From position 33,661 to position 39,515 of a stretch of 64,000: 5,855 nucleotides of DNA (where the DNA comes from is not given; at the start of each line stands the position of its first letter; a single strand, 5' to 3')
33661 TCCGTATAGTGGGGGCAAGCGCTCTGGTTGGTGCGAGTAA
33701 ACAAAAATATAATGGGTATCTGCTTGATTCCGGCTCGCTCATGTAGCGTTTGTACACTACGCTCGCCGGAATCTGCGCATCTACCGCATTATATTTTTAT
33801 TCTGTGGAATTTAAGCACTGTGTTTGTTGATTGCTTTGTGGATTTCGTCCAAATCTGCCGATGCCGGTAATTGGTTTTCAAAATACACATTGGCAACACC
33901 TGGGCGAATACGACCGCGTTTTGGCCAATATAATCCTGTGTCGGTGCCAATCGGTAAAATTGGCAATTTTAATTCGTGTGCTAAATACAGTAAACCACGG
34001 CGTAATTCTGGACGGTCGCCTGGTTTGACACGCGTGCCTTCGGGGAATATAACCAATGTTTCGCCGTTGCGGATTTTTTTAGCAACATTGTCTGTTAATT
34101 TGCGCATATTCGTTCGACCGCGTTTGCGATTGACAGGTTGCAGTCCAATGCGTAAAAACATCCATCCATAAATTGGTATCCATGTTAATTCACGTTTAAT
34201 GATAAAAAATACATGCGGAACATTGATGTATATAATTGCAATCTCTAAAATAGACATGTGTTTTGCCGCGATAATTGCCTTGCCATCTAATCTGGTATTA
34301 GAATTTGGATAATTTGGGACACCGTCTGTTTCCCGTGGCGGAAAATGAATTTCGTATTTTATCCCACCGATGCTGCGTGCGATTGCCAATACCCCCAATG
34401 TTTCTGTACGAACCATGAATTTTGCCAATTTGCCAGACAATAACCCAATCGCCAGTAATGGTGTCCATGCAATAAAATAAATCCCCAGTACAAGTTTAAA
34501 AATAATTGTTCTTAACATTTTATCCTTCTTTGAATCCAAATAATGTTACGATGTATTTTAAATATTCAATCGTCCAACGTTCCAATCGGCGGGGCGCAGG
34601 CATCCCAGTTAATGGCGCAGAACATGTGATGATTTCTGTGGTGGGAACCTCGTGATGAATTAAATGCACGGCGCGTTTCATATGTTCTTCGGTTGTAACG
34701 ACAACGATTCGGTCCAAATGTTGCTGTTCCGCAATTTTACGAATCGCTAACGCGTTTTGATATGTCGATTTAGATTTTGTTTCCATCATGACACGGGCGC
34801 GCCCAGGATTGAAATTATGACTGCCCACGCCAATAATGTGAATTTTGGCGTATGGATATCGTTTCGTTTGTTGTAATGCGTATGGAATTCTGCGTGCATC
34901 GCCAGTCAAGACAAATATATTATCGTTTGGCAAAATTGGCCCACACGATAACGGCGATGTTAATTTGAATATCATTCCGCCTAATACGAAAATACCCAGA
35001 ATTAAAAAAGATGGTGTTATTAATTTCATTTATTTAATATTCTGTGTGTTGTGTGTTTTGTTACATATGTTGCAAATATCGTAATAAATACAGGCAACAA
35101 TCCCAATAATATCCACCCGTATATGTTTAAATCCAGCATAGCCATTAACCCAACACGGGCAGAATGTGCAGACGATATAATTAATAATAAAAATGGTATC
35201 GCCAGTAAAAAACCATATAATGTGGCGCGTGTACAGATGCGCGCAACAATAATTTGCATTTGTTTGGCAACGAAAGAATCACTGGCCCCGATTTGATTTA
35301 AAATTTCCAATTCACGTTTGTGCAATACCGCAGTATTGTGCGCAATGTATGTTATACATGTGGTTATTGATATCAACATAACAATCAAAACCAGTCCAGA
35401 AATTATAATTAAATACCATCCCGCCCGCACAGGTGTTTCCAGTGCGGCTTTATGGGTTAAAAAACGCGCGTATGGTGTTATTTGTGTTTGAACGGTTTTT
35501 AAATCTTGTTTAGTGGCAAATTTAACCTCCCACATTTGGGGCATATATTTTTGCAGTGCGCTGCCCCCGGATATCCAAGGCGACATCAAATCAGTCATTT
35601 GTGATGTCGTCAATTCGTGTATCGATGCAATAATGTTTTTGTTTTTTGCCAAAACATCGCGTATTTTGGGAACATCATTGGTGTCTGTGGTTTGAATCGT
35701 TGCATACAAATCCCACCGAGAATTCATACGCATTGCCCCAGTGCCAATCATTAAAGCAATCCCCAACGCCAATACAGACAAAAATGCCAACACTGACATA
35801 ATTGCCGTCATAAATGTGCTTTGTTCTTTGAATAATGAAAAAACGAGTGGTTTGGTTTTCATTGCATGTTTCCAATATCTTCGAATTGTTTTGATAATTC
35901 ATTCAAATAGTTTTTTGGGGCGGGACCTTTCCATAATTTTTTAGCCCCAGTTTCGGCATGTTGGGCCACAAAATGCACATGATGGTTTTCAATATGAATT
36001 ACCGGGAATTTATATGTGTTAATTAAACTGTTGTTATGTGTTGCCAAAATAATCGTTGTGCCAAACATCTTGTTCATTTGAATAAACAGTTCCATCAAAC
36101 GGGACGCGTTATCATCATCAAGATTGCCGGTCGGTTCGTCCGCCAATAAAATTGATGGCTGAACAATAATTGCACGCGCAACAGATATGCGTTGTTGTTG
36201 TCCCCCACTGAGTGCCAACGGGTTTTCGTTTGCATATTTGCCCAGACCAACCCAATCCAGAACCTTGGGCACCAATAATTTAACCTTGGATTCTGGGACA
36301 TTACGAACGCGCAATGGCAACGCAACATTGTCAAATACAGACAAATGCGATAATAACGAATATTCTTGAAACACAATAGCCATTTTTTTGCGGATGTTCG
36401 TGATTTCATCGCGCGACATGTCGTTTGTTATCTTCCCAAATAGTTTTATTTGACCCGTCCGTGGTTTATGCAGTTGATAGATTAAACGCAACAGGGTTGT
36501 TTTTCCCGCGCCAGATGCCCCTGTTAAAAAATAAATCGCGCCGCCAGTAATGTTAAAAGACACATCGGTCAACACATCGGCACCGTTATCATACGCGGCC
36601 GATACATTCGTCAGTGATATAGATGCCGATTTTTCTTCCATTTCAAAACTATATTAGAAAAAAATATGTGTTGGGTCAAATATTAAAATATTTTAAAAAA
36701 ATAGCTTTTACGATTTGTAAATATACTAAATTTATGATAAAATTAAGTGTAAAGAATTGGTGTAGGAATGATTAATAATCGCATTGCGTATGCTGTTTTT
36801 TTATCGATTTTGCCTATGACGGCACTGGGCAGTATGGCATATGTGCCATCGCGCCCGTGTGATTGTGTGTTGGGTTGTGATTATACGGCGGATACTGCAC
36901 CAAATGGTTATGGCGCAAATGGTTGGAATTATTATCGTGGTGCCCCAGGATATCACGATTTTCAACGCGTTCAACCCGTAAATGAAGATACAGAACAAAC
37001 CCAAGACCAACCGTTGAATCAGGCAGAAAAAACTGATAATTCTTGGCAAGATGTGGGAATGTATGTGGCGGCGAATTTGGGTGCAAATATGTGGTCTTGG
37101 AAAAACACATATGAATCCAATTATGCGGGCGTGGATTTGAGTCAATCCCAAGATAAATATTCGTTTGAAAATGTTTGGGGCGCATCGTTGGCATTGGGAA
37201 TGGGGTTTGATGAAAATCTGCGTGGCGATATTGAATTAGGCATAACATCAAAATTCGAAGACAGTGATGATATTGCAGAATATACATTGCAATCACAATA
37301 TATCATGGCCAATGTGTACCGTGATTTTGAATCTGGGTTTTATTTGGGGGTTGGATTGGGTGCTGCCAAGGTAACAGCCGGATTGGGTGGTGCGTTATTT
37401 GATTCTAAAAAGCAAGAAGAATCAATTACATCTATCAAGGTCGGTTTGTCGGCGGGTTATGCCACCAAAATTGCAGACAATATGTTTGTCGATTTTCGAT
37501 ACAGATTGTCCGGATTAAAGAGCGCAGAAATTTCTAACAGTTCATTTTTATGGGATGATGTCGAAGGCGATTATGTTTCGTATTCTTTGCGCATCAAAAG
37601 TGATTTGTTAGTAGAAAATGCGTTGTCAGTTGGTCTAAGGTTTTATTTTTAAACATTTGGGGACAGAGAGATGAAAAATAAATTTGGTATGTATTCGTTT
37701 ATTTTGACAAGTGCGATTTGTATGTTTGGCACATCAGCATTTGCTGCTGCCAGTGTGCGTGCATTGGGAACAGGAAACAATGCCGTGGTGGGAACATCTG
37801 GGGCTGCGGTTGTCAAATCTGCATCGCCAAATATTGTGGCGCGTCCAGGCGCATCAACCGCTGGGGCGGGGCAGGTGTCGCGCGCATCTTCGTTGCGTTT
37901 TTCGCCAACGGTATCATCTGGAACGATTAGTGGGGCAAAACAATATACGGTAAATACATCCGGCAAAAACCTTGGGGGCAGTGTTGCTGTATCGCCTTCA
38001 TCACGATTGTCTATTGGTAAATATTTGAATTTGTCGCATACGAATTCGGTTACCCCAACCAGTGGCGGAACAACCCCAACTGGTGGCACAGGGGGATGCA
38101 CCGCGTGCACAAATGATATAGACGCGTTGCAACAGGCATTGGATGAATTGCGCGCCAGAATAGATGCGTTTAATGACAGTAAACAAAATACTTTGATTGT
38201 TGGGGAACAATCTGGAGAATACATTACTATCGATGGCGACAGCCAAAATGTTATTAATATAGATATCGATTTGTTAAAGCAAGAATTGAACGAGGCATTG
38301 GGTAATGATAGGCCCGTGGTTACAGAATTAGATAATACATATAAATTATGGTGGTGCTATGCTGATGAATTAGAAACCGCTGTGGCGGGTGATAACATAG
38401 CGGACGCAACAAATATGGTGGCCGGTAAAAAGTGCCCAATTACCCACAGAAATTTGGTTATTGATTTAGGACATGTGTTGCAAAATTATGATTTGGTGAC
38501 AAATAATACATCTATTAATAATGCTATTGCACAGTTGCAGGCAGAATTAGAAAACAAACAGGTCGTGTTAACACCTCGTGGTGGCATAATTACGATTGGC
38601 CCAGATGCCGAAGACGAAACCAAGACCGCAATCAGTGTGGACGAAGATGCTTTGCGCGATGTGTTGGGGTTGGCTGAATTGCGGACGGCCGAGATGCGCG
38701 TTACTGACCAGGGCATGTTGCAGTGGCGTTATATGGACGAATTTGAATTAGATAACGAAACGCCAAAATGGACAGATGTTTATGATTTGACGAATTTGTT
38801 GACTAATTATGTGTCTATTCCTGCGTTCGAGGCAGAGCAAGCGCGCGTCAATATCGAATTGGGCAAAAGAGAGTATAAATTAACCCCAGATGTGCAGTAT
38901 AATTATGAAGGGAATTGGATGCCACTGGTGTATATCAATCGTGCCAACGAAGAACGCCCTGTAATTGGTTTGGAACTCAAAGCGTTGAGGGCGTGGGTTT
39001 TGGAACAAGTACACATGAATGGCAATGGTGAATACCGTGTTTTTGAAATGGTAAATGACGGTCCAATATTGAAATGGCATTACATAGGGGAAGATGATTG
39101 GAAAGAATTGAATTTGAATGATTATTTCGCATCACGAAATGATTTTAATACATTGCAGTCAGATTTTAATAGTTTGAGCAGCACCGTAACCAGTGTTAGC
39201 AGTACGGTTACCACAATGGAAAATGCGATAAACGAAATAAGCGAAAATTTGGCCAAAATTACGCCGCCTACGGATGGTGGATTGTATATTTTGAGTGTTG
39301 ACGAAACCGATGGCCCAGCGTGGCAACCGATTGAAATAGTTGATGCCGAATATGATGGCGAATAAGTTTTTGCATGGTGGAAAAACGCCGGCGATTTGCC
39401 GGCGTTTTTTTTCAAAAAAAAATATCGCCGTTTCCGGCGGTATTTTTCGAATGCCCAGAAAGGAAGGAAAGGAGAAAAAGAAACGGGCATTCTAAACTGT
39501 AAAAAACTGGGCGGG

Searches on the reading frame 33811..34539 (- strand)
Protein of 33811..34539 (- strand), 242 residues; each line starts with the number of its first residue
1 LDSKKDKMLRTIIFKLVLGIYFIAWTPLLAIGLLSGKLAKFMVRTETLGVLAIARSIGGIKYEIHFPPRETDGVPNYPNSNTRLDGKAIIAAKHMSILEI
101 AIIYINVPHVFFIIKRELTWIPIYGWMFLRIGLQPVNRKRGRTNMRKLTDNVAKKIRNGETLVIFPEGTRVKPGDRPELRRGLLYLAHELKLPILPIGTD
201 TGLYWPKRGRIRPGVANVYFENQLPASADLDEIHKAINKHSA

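Call 13: search_protein_families(library=pfam, proteins=[window:33811-34539:-], max_evalue=0.001)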
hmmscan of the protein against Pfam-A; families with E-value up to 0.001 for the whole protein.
window:33811-34539:- (242 aa): 1 family
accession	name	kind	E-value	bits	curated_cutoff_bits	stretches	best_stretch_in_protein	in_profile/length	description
PF01553.26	Acyltransferase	-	5.7e-20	71.9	23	1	81-198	9-130/132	Acyltransferase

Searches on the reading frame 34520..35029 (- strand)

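Call 13: search_protein_families(library=pfam, proteins=[window:34520-35029:-], max_evalue=0.001)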
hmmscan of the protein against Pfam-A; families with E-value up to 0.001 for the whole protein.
window:34520-35029:- (169 aa): 1 family
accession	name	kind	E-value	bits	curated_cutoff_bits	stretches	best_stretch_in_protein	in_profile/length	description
PF02698.23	DUF218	-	2.1e-12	47.5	27.6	1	75-154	57-129/133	DUF218 domain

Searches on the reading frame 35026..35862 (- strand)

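Call 13: search_protein_families(library=pfam, proteins=[window:35026-35862:-], max_evalue=0.001)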
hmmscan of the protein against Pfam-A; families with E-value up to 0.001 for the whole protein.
window:35026-35862:- (278 aa): 0 families

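Call 21: search_protein_families(library=ncbifam, proteins=[window:35026-35862:-], max_evalue=5)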
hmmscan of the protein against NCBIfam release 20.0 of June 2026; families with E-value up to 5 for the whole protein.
window:35026-35862:- (278 aa): 3 families
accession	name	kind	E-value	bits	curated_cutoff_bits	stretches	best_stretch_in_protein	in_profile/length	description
NF038347.1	FtsX_Gpos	exception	8.8e-05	22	225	1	9-198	14-214/296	permease-like cell division protein FtsX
NF040655.1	MtaC_Meth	equivalog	0.11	11.5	420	1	2-77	168-243/253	methanol--corrinoid protein MtaC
NF037951.1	spanin2_2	subfamily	0.13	12.4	100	1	157-209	7-58/107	bacteriophage spanin2 family protein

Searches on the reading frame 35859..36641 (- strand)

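Call 13: search_protein_families(library=pfam, proteins=[window:35859-36641:-], max_evalue=0.001)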
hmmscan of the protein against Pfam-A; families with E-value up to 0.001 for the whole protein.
window:35859-36641:- (260 aa): 4 families
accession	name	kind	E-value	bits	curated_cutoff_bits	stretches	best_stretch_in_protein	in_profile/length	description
PF00005.33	ABC_tran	-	1.4e-33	116.9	25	1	24-171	1-136/137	ABC transporter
PF13304.12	AAA_21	-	2.2e-11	44.8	27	2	102-208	209-304/304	AAA domain, putative AbiEii toxin, Type IV TA system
PF13401.12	AAA_22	-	6.5e-05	23.7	27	1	34-99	5-33/130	AAA domain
PF13238.12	AAA_18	-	0.00093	20.1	29.4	0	38-58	2-22/128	AAA domain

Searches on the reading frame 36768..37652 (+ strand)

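Call 13: search_protein_families(library=pfam, proteins=[window:36768-37652:+], max_evalue=0.001)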
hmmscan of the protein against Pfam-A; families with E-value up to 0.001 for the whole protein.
window:36768-37652:+ (294 aa): 1 family
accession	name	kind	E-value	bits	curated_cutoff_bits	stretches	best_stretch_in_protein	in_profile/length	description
PF13505.12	OMP_b-brl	-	4.3e-09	37.2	28.7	1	95-261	19-158/175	Outer membrane protein beta-barrel domain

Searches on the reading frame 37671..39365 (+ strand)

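Call 13: search_protein_families(library=pfam, proteins=[window:37671-39365:+], max_evalue=0.001)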
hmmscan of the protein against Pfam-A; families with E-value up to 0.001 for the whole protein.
window:37671-39365:+ (564 aa): 0 families

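Call 21: search_protein_families(library=ncbifam, proteins=[window:37671-39365:+], max_evalue=5)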
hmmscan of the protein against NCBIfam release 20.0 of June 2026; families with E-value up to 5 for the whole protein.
window:37671-39365:+ (564 aa): 9 families
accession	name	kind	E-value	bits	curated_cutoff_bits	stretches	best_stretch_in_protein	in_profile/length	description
NF033885.1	conj_TraP_IncI1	equivalog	0.015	15.1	135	1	493-531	96-134/217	conjugal transfer protein TraP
TIGR04320.1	Surf_Exclu_PgrA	domain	0.072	12.4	70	1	484-530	264-310/360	SEC10/PgrA surface exclusion domain-containing protein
TIGR00103.1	DNA_YbaB_EbfC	equivalog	0.084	13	49.45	1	274-329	10-64/104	YbaB/EbfC family nucleoid-associated protein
NF052320.1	Cbp1_fam_LP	subfamily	0.087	12.3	90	1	490-531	23-64/286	Cbp1 family collagen-binding glycoprotein adhesin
TIGR04211.1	SH3_and_anchor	equivalog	0.32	10.6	65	0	148-210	73-141/198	TIGR04211 family SH3 domain-containing protein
NF040598.1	Ala_zip_lipo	subfamily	0.36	11.4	43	0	139-170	14-44/90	Lpp/OprI family alanine-zipper lipoprotein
NF047515.1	SpiroCoCo_C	equivalog_domain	1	8.5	125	1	482-528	82-131/313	SpiroCoCo family coiled-coil protein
NF038218.1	IcmG_DotF_IVB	equivalog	2.5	7.7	200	1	494-529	135-170/266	type IVB secretion system protein IcmG/DotF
TIGR04527.1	mycoplas_twoTM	subfamily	4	7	125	1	492-529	42-79/248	MG_279/MG_280 family protein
